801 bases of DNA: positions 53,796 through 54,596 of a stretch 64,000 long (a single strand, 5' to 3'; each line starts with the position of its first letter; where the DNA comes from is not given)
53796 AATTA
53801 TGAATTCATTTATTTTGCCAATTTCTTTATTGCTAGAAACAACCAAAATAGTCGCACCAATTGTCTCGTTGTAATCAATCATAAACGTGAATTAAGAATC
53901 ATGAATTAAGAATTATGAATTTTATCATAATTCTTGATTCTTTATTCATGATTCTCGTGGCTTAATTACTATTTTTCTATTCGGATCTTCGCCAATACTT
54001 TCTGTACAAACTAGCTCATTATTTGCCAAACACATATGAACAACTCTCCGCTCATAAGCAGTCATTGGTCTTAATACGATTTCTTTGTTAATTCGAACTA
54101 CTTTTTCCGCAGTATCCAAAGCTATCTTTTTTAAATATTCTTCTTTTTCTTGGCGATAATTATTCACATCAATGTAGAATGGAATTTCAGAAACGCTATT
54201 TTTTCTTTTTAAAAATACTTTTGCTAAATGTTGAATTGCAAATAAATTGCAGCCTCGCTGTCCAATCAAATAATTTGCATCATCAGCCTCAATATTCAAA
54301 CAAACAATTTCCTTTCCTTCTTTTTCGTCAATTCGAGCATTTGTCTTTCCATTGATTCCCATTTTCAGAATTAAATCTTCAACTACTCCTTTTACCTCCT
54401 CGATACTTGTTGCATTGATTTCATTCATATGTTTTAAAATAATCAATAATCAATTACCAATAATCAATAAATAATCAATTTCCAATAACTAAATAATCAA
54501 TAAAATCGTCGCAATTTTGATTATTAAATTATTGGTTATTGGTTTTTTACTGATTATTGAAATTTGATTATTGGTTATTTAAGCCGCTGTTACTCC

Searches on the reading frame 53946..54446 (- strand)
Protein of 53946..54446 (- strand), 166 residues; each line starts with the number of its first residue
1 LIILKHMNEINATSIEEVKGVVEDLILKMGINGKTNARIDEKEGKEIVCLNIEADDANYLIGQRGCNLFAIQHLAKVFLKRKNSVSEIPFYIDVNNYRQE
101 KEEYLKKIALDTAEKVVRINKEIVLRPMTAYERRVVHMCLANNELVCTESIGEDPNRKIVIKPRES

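Call 101: search_protein_families(library=pfam, proteins=[window:53946-54446:-], max_evalue=0.001)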
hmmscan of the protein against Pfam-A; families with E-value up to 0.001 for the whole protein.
window:53946-54446:- (166 aa): 2 families
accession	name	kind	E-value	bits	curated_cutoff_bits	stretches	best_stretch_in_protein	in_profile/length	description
PF01424.28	R3H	-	5.8e-17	61.9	26.8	1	104-163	2-60/60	R3H domain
PF13083.13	KH_KhpA-B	-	1.6e-06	28.3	32.1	1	21-83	3-66/73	KhpA/KhpB, KH domain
